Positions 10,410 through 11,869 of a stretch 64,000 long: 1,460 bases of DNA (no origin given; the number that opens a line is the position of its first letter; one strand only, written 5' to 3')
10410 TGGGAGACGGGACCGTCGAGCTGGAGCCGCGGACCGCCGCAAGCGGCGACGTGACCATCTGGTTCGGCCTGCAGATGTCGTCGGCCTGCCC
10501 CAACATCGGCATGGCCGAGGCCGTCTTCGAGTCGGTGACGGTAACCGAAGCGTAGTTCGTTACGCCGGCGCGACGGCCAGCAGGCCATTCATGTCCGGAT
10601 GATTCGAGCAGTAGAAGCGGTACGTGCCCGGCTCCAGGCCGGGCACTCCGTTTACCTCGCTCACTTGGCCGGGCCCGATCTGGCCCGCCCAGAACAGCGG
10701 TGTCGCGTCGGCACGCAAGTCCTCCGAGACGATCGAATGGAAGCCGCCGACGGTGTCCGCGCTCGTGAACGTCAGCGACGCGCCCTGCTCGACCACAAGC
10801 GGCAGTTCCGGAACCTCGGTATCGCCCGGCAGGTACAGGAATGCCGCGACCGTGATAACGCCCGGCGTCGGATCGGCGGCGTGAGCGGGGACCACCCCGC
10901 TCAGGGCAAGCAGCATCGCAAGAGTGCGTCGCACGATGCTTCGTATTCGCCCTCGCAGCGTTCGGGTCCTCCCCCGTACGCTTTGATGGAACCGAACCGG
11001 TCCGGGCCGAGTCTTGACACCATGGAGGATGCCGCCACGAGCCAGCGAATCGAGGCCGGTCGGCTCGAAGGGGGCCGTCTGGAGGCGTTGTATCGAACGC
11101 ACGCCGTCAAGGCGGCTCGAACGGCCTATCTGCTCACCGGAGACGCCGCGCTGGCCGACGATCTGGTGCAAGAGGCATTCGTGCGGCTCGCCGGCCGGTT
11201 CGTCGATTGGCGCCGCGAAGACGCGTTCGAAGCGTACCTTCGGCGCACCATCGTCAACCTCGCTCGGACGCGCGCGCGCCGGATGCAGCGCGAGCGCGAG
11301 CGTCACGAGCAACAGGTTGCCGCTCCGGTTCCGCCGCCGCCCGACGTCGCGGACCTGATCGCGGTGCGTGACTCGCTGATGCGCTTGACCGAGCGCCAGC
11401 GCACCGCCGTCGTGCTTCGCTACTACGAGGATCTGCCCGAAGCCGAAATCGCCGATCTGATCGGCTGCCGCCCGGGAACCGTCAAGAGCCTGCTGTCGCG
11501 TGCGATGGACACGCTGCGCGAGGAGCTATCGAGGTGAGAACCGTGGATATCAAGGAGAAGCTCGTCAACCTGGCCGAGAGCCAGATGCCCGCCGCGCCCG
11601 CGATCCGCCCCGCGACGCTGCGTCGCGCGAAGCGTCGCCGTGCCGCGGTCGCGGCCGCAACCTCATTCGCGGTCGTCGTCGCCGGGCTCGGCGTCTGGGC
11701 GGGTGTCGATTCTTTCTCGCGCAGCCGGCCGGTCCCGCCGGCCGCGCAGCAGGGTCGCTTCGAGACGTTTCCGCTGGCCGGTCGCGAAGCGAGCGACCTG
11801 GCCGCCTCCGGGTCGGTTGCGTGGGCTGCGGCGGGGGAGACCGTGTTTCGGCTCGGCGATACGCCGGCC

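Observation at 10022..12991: ECF sigma / anti-sigma (beta-propeller ectodomain) module with adjacent cupredoxin and unknown secreted protein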

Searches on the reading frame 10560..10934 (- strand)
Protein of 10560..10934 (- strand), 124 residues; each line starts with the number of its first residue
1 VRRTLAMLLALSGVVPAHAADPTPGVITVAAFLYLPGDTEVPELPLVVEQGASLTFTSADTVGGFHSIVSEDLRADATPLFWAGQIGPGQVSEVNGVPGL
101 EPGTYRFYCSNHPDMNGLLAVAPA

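Call 6: search_protein_families(library=ncbifam, proteins=[window:10560-10934:-], max_evalue=0.01)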
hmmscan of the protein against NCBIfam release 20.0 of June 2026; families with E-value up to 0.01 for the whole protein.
window:10560-10934:- (124 aa): 0 families

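Call 51: find_related_loci(query=A5, collection=metagenome_contigs, flank=6000)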
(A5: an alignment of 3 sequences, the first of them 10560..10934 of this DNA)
Query A5 (124 aa) in metagenome_contigs; peptide patterns used: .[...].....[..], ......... (x = any residue, [..] = any of these).
268 stretches matched a pattern; 1 encode a relative of the query (tblastn E <= 1e-3); 1 distinct loci.
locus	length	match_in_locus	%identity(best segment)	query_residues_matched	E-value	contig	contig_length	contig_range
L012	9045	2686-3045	53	1-121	3e-37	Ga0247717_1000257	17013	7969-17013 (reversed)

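Call 87: search_solved_structures(query=A5, max_evalue=1, show_alignments=2)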
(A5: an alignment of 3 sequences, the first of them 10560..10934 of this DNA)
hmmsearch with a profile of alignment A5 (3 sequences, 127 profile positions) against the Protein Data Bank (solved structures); distinct sequences matched with E-value up to 1: 24.
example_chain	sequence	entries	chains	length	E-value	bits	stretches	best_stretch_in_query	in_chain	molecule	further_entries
5fc9_A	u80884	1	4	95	0.006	19.9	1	49-120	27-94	Blue (Type 1) copper domain protein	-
2fta_A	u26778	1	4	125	0.015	18.7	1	75-119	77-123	Azurin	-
6hbe_A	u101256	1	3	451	0.021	18.1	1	14-120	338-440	Copper-containing nitrite reductase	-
2xv0_A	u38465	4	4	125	0.029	17.7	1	75-119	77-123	AZURIN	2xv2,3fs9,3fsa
5u7n_A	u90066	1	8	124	0.032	17.6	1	87-121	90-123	Cytochrome c oxidase subunit 2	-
1teg_A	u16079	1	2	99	0.16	15.3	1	46-117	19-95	Plastocyanin, chloroplast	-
1tef_A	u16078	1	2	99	0.19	15.1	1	46-117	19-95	Plastocyanin, chloroplast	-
1ylb_B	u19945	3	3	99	0.21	14.9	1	46-117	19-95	Plastocyanin, chloroplast | PLASTOCYANIN | Plastocyanin, chloroplastic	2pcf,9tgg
1ag6_A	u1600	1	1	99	0.24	14.7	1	46-117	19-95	PLASTOCYANIN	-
1sf3_A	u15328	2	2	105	0.28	14.5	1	99-120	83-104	Amicyanin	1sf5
1kdi_A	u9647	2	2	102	0.32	14.4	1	100-120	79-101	PLASTOCYANIN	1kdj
2gb2_A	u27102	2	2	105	0.38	14.1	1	99-120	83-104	Amicyanin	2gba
1oow_A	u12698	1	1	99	0.41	14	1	45-117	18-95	Plastocyanin, chloroplast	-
2bz7_A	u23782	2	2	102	0.41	14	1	100-120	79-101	PLASTOCYANIN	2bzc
4p5r_A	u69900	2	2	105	0.46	13.8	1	99-120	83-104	Amicyanin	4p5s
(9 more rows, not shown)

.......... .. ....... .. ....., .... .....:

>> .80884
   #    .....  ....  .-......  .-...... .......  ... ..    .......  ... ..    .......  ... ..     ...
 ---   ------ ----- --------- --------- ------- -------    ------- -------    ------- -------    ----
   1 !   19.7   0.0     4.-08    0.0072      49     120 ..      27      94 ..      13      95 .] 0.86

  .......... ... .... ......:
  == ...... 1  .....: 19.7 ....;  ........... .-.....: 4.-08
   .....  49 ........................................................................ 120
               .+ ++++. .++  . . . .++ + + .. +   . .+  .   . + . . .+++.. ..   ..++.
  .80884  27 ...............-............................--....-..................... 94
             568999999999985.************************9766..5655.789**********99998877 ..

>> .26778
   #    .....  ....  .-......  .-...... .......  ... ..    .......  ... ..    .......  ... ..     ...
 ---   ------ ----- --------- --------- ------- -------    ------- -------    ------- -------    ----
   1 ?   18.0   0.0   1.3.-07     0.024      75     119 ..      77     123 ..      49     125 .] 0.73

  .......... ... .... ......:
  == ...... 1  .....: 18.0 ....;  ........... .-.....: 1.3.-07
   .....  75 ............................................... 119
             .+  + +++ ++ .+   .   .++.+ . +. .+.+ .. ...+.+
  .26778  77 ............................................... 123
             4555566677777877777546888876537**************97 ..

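Call 88: search_protein_families(library=pfam, alignment_id=A5, max_evalue=0.1)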
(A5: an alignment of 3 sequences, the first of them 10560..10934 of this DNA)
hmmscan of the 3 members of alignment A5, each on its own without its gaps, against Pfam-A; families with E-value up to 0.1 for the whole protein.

A. member 1, window:10560-10934:- (124 aa): 2 families
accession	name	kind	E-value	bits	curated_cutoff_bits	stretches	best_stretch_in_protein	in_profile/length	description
PF13473.12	Cupredoxin_1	-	4.1e-06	27.2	27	1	6-121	4-104/104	Cupredoxin-like domain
PF00127.26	Copper-bind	-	0.051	14.4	21.2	1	86-121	64-98/99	Copper binding proteins, plastocyanin/azurin family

B. families by the number of members that match (of 3 scanned): 2 families
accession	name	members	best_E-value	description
PF13473.12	Cupredoxin_1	3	4.1e-06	Cupredoxin-like domain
PF00127.26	Copper-bind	2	0.027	Copper binding proteins, plastocyanin/azurin family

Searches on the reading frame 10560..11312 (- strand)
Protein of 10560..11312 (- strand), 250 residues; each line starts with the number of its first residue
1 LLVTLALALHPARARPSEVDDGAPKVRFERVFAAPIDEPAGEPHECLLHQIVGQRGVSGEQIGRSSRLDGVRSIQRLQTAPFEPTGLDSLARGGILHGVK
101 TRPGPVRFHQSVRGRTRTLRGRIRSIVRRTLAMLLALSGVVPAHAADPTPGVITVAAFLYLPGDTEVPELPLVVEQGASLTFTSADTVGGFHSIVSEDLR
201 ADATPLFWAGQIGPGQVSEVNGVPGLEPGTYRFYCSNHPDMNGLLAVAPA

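Call 3: search_protein_families(library=pfam, proteins=[window:10560-11312:-], max_evalue=0.01)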
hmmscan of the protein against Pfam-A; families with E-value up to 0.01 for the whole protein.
window:10560-11312:- (250 aa): 1 family
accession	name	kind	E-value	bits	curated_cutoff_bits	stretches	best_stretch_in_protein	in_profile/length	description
PF13473.12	Cupredoxin_1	-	3.6e-05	24.2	27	1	132-247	4-104/104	Cupredoxin-like domain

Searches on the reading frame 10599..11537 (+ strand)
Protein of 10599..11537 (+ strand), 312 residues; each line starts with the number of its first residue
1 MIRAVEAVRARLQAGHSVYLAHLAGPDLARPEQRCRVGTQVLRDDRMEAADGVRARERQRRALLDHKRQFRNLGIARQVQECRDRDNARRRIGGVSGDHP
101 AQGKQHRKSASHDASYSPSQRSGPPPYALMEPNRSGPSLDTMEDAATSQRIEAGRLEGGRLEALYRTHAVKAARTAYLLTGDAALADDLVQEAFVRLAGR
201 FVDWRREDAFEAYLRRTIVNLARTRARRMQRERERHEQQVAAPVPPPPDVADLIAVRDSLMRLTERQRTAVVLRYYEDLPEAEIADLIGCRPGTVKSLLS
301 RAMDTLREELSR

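Call 3: search_protein_families(library=pfam, proteins=[window:10599-11537:+], max_evalue=0.01)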
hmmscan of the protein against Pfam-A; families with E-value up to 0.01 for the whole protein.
window:10599-11537:+ (312 aa): 6 families
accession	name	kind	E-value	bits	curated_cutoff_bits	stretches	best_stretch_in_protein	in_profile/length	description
PF08281.18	Sigma70_r4_2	-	1.4e-15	57.1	25.7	1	255-305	3-53/54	Sigma-70, region 4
PF04545.22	Sigma70_r4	-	2.9e-11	43.2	24.1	1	260-308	2-50/50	Sigma-70, region 4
PF04542.20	Sigma70_r2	-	6.8e-11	42.2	24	1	164-231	1-70/71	Sigma-70 region 2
PF07638.17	Sigma70_ECF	-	2.6e-05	24.7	21.1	1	189-310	52-183/185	ECF sigma factor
PF22233.2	PhyR_sigma-like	-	0.00021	21.5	27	1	260-304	1-45/50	Response regulator PhyR, sigma-like domain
PF13384.12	HTH_23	-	0.0027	17.9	24.6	1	263-301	2-40/50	Homeodomain-like domain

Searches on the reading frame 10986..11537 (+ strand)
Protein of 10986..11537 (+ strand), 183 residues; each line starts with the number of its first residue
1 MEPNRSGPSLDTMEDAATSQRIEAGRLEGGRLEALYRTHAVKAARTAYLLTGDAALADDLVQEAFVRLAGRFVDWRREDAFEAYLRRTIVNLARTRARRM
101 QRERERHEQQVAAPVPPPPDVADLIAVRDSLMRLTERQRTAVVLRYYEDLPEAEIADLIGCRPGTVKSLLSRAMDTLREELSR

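Call 6: search_protein_families(library=ncbifam, proteins=[window:10986-11537:+], max_evalue=0.01)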
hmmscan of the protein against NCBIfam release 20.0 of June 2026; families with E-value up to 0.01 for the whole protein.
window:10986-11537:+ (183 aa): 84 families (the best 25 are shown)
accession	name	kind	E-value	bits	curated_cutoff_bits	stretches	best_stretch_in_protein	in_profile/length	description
TIGR02983.1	SigE-fam_strep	subfamily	4.8e-40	137.1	141.55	1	31-181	7-158/162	SigE family RNA polymerase sigma factor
TIGR02937.1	sigma70-ECF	superfamily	4e-24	85.1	42.9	1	33-181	4-165/165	sigma-70 family RNA polymerase sigma factor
NF004113.0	PRK05602.1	equivalog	6.7e-23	81.4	208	1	11-182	28-202/211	RNA polymerase sigma factor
NF009171.0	PRK12518.1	equivalog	2.5e-20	73.1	208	1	29-181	26-184/191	RNA polymerase sigma factor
NF058625.1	sigma_PG0214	equivalog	1.1e-18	67.5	130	1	42-182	16-162/170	GFO_1088 family ECF-type sigma factor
TIGR02985.1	Sig70_bacteroi1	subfamily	4.1e-18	66.1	126.4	1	33-181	4-162/162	RNA polymerase sigma-70 factor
NF009176.0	PRK12524.1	equivalog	9.6e-18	64.7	264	1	34-182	30-185/196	RNA polymerase sigma factor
NF007229.0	PRK09647.1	equivalog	2.8e-17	62.8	265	1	22-182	36-203/220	RNA polymerase sigma factor SigE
NF007227.0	PRK09645.1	subfamily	1.7e-16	60.6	202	1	28-181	11-170/177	sigma-70 family RNA polymerase sigma factor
NF007216.0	PRK09638.1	equivalog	2.3e-16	60.1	194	1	32-182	20-175/180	RNA polymerase sigma factor SigY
NF006550.0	PRK09047.1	equivalog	9.7e-16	57.8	173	1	42-182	24-188/194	RNA polymerase sigma factor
NF009166.1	PRK12513.1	equivalog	1.1e-15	57.9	206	1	31-182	23-187/193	RNA polymerase sigma factor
NF008888.0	PRK11922.1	equivalog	2.5e-15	56.7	204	2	8-112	10-112/231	RNA polymerase sigma factor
TIGR02954.1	Sig70_famx3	hypoth_equivalog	1.7e-14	54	188.5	1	32-182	18-168/170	RNA polymerase sigma-70 factor, TIGR02954 family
NF009172.0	PRK12519.1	subfamily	3e-14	53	222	1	10-182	11-190/194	RNA polymerase sigma factor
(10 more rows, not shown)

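Call 75: search_solved_structures(query=window:11022-11537:+, max_evalue=0.001)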
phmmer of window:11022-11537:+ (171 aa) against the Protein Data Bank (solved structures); distinct sequences matched with E-value up to 0.001: 22.
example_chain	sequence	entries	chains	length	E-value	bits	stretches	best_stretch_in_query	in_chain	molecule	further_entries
9m9d_F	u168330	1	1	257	1e-11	48.1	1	21-169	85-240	ECF RNA polymerase sigma factor SigE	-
9m9e_F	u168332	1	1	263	1.1e-11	48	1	21-169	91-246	ECF RNA polymerase sigma factor SigE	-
9m98_F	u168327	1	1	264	1.1e-11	48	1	21-169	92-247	ECF RNA polymerase sigma factor SigE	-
6dv9_F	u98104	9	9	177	8.2e-11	45.2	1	13-168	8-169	ECF RNA polymerase sigma factor SigL | RNA polymerase sigma factor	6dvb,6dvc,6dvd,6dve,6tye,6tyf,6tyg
5wuq_A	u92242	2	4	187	5.7e-10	42.4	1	30-169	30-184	ECF RNA polymerase sigma factor SigW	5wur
6in7_B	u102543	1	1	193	9.3e-09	38.5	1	10-167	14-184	RNA polymerase sigma-H factor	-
8z6g_B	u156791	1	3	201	1e-08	38.3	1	19-167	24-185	RNA polymerase sigma factor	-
1or7_A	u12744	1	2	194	5.6e-08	36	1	4-165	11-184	RNA polymerase sigma-E factor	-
6jbq_F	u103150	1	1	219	8.9e-08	35.3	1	4-165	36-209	ECF RNA polymerase sigma-E factor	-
6dxo_A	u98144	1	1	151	2.5e-07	33.8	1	9-166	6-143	RNA polymerase ECF-subfamily sigma factor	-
6jcy_F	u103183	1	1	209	2.1e-06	30.8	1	36-167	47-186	ECF RNA polymerase sigma factor SigH,ECF RNA polymerase sigma factor SigE,ECF RNA polymera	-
6jhe_A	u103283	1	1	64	5.3e-06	29.5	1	115-169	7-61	ECF RNA polymerase sigma factor SigW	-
8jzt_A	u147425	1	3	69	1.7e-05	27.9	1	114-169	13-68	RNA polymerase sigma factor SigF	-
5uxx_A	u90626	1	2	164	2.6e-05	27.3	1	38-169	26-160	RNA polymerase sigma factor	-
5zx2_F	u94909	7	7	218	2.6e-05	27.3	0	36-95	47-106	ECF RNA polymerase sigma factor SigH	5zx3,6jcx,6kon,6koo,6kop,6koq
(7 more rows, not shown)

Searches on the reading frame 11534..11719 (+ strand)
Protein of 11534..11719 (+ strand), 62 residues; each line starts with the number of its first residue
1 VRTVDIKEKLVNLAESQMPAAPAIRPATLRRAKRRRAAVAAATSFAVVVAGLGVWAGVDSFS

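Call 74: search_solved_structures(query=A6, max_evalue=10, show_alignments=2)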
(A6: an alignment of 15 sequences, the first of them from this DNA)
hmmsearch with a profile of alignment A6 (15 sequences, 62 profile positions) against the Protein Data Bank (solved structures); distinct sequences matched with E-value up to 10: 15.
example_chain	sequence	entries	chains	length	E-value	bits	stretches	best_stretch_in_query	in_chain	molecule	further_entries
5zde_C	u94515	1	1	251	0.021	18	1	3-45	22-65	Poly ADP-ribose glycohydrolase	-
5zdd_A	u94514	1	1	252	0.021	18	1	3-45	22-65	Poly ADP-ribose glycohydrolase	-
5zdg_C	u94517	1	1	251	0.021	18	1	3-45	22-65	Poly APD-ribose glycohydrolase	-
5zdf_A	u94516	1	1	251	0.021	18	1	3-45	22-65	Poly ADP-ribose glycohydrolase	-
5zdb_A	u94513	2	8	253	0.025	17.7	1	3-45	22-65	Poly ADP-ribose glycohydrolase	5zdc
5zda_A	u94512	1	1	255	0.026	17.7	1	3-45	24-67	poly ADP-ribose glycohydrolase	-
5n1t_B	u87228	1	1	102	0.091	15.9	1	33-61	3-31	Cytochrome C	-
7ur4_A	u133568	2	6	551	0.35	14.1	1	31-60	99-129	Fusion glycoprotein F0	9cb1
9ht3_A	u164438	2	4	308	1.7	11.9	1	4-40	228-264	Probable C4-dicarboxylate-binding periplasmic protein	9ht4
9dtl_A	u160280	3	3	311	1.7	11.8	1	4-40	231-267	C4-dicarboxylate-binding periplasmic protein | C4-dicarboxylate-binding protein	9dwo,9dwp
8ebp_A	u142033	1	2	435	3.5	10.9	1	31-60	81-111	Fusion glycoprotein F0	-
8e2u_A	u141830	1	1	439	3.6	10.8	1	31-60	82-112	Fusion glycoprotein F0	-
5wb0_F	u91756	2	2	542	5.5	10.2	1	31-60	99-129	Fusion glycoprotein F0 | hMPV fusion protein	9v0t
7tjq_C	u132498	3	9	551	7.1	9.9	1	31-60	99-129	Fusion glycoprotein F0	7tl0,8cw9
7sem_F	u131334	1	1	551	7.8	9.7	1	31-60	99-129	Fusion glycoprotein F0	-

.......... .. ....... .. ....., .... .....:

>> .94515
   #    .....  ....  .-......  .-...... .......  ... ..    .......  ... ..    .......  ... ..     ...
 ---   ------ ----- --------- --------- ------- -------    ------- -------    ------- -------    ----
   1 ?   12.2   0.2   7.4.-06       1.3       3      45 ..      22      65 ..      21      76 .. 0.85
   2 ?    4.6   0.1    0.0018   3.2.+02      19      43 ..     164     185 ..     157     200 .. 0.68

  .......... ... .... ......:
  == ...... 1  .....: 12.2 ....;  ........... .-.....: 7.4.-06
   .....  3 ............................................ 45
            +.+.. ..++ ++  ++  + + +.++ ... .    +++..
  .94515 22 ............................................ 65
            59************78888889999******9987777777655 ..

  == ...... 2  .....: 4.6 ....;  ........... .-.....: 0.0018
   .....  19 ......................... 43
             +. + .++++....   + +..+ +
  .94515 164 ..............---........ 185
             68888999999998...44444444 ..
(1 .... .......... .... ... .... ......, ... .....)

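Call 93: find_homologous_proteins(query=A6, max_evalue=0.001)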
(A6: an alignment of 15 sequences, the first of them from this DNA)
Query A6 (15 sequences) (62 aa, profile of the alignment): 1 proteins with E <= 0.001 among 8000 candidates.
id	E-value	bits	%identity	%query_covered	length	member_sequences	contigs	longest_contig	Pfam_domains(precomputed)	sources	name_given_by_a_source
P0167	7.6e-4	37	55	18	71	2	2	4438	-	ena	-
